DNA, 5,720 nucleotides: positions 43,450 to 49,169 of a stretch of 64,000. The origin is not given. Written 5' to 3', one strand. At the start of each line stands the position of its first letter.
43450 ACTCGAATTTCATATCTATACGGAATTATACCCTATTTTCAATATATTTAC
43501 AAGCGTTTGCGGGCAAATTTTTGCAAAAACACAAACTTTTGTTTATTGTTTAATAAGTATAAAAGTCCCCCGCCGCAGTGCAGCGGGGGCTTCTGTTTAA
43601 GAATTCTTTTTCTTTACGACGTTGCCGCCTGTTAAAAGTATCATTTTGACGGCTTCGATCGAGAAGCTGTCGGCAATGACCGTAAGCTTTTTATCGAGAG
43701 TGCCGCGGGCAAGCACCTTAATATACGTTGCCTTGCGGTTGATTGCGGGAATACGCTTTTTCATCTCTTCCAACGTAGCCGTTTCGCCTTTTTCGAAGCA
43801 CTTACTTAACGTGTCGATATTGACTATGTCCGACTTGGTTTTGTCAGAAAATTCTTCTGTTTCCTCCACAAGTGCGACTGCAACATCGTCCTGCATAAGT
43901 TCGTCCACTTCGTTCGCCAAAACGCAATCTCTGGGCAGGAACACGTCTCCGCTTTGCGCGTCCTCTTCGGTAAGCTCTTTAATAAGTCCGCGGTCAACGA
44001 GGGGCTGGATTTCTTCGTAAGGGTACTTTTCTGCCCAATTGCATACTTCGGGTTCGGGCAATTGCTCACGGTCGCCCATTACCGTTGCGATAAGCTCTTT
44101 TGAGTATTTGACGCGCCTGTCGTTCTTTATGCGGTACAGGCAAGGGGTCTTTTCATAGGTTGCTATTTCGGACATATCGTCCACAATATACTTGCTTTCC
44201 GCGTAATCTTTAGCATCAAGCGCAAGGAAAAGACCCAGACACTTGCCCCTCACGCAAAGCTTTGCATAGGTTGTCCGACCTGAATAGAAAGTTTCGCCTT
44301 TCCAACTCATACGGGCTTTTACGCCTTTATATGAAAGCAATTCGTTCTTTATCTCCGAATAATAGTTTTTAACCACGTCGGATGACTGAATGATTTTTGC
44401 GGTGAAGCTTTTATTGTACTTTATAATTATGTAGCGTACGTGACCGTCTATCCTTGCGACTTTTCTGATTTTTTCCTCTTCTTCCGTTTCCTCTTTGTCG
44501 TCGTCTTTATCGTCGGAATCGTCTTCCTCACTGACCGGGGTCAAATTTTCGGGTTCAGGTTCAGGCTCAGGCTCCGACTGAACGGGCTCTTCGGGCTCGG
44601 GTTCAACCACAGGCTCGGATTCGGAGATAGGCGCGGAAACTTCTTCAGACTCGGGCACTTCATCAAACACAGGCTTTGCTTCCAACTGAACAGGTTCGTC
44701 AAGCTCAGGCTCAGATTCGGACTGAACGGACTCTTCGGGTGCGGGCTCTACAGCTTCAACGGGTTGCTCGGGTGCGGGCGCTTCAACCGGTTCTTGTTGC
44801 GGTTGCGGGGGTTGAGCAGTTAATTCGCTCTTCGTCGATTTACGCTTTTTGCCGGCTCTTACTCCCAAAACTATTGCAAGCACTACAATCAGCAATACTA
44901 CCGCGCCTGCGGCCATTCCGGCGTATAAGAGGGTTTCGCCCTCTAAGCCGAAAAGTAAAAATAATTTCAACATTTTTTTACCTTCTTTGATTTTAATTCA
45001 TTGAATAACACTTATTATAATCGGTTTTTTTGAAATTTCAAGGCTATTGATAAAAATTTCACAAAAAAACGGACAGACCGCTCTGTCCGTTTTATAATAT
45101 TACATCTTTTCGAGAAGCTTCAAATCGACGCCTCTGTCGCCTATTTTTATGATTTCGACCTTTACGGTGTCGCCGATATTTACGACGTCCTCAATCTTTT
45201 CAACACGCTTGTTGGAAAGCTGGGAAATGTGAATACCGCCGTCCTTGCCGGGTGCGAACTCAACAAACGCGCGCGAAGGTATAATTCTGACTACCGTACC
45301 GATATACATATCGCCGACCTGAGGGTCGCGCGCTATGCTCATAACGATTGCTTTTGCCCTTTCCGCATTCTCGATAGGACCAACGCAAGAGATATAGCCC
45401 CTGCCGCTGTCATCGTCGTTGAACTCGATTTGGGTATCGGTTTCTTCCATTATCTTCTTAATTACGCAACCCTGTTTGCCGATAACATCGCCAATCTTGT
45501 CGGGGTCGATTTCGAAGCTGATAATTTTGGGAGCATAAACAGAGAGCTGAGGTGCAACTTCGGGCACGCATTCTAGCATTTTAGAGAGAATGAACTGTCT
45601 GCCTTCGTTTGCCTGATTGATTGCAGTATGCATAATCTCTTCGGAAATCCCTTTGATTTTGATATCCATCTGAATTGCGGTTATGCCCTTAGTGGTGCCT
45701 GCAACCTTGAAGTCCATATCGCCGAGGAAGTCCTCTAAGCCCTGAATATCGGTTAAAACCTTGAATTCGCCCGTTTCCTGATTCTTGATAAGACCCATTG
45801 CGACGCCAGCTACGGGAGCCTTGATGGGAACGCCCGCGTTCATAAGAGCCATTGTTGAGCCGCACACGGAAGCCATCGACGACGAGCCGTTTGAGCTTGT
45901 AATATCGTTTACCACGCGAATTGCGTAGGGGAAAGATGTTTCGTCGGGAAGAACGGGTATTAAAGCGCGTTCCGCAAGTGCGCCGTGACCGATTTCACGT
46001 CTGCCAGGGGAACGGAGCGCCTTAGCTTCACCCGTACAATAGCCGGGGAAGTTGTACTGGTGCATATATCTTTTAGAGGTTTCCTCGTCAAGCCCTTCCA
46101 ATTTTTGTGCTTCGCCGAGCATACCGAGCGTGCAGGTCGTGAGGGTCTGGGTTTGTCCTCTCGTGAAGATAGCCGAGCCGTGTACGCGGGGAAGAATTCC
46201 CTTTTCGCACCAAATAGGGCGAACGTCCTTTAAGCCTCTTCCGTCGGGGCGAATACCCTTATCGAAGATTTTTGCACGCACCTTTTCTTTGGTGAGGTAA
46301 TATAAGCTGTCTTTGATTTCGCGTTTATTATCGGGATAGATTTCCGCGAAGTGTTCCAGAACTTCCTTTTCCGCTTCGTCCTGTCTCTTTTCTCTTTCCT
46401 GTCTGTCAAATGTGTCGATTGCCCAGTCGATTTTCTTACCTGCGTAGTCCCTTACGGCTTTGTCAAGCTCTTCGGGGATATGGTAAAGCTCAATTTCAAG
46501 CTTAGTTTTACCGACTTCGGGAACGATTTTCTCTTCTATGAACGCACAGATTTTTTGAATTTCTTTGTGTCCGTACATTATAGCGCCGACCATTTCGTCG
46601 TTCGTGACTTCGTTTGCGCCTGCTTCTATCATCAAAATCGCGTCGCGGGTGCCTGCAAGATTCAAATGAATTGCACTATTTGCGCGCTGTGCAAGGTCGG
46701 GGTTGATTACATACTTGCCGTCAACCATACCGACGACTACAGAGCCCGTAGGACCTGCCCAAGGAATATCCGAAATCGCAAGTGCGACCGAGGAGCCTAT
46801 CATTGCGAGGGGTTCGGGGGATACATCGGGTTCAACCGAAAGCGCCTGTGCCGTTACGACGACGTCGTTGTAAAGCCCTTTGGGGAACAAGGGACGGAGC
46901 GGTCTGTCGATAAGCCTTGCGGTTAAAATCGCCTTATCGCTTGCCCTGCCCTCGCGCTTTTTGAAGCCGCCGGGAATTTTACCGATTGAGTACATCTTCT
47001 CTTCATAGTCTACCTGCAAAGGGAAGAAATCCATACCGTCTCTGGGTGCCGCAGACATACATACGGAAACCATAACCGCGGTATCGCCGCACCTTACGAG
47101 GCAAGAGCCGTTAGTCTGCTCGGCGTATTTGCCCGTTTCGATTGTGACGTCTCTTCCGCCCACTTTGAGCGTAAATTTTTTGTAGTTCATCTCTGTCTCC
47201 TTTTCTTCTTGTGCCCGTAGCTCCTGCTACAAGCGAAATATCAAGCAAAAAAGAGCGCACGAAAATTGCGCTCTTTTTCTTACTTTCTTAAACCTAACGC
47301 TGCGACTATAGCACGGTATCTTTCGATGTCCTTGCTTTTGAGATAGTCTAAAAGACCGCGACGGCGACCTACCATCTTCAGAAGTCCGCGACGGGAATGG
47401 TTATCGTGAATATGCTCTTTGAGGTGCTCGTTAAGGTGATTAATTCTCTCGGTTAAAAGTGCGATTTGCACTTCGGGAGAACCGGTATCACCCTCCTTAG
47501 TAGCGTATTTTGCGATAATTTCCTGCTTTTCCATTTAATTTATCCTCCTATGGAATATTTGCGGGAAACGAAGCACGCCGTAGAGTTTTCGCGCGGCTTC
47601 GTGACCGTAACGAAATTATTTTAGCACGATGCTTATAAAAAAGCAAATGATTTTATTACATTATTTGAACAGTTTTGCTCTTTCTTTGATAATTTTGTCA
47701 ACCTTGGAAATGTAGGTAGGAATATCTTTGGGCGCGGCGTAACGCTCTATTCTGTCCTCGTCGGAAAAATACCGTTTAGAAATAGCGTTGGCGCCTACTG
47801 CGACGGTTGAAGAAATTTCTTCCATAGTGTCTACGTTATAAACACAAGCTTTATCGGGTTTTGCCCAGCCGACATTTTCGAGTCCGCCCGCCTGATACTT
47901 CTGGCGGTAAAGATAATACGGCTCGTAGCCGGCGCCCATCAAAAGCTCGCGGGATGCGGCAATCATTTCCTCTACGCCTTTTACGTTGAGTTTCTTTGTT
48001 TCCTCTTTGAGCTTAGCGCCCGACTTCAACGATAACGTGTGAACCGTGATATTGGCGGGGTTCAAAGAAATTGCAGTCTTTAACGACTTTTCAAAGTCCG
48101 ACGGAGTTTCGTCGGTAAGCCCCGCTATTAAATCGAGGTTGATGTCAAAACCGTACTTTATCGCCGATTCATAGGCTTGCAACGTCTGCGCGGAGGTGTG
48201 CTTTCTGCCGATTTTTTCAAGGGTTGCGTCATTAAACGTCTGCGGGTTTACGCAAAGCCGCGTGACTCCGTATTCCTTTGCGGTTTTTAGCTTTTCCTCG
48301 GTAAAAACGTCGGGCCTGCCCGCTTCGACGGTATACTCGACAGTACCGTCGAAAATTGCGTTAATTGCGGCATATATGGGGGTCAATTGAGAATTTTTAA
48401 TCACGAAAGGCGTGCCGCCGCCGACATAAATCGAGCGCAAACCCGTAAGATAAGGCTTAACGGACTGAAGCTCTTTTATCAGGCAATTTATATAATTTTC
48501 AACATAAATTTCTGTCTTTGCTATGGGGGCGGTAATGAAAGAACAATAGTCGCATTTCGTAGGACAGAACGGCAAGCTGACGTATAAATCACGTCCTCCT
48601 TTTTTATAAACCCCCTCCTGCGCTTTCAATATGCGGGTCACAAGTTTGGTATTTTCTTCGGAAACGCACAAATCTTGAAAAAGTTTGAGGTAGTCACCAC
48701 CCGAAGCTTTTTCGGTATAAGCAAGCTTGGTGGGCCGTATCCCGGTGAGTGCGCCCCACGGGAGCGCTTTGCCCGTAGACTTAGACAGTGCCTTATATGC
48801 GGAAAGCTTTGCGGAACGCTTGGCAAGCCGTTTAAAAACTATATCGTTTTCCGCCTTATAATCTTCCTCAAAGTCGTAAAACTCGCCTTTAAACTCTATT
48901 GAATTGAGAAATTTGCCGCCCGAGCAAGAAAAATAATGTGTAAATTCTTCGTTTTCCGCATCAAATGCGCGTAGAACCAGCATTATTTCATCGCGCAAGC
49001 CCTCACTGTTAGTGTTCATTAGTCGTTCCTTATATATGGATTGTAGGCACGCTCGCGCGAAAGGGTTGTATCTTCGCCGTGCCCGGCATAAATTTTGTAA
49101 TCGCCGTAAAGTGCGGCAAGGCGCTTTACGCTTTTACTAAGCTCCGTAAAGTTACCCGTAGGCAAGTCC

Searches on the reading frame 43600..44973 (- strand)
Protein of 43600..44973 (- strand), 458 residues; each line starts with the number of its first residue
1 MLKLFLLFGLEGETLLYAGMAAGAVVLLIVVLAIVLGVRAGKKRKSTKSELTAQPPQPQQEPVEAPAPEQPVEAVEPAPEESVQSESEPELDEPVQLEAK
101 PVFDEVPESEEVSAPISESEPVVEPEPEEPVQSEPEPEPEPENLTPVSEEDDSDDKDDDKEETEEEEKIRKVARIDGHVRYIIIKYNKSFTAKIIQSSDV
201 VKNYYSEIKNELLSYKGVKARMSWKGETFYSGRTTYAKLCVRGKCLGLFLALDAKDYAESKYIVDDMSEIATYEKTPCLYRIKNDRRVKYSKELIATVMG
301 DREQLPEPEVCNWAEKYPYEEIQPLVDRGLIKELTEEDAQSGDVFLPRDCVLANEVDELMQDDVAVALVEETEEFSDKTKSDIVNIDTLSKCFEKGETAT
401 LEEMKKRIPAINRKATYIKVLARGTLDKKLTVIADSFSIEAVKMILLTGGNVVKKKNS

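Call 70: search_protein_families(library=pfam, proteins=[window:43600-44973:-], max_evalue=0.00001)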
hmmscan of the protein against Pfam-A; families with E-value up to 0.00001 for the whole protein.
window:43600-44973:- (458 aa): 1 family
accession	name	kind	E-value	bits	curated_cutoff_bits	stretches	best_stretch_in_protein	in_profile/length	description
PF00828.25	Ribosomal_L27A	-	1.2e-09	38.9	21.5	1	383-453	1-72/72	Ribosomal proteins 50S-L15, 50S-L18e, 60S-L27A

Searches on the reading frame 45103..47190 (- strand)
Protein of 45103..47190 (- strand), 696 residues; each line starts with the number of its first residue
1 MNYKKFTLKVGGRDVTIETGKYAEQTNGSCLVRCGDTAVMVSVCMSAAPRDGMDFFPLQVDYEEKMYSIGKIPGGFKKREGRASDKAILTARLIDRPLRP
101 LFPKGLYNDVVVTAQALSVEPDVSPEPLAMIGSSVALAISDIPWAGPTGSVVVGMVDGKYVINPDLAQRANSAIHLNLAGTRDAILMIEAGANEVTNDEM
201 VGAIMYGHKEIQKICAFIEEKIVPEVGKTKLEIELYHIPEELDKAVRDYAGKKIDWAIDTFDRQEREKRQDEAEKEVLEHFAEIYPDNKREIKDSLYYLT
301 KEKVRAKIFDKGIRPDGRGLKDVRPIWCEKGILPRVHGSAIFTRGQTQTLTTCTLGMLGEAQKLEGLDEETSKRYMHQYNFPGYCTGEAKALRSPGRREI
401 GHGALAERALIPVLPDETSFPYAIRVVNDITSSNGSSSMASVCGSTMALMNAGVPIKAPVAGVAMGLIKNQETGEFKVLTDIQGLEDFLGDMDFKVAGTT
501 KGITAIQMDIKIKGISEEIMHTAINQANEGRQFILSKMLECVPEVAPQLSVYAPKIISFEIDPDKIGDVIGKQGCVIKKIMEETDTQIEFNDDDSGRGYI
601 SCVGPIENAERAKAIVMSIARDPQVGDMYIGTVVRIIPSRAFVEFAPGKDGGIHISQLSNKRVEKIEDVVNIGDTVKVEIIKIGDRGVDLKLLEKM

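Call 70: search_protein_families(library=pfam, proteins=[window:45103-47190:-], max_evalue=0.00001)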
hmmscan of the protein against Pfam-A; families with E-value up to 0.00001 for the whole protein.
window:45103-47190:- (696 aa): 5 families
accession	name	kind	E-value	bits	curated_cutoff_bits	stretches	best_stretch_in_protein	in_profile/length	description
PF01138.27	RNase_PH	-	1.3e-57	194.2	25.5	2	12-143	2-130/130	3' exoribonuclease family, domain 1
PF03725.20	RNase_PH_C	-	1.5e-16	60.5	20.8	2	147-209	2-66/67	3' exoribonuclease family, domain 2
PF03726.19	PNPase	-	2.5e-13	50.7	24.6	1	241-318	1-80/81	Polyribonucleotide nucleotidyltransferase, RNA binding domain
PF00575.29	S1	-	1e-12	48.7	22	1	623-683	2-62/74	S1 RNA binding domain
PF00013.35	KH_1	-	2.2e-12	47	21.5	1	557-617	2-65/66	KH domain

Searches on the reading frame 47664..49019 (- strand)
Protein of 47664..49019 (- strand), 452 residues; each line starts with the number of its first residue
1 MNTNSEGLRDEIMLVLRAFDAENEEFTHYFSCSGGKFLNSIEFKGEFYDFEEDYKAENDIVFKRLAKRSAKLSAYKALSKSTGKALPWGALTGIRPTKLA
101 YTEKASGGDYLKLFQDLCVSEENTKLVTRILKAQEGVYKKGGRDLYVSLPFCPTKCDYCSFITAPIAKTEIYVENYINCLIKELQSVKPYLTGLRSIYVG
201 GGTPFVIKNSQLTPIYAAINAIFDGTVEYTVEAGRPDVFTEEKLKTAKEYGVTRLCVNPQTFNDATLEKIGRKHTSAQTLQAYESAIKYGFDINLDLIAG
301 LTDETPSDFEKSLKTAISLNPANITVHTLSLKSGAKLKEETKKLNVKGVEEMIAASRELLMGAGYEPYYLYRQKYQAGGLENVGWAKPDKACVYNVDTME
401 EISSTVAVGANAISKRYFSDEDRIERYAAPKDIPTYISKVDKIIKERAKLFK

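Call 70: search_protein_families(library=pfam, proteins=[window:47664-49019:-], max_evalue=0.00001)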
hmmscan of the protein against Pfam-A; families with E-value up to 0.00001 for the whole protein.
window:47664-49019:- (452 aa): 1 family
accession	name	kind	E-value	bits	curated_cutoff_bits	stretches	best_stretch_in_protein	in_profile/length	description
PF04055.27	Radical_SAM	-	2.7e-22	80.1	29.5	1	148-314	3-164/166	Radical SAM superfamily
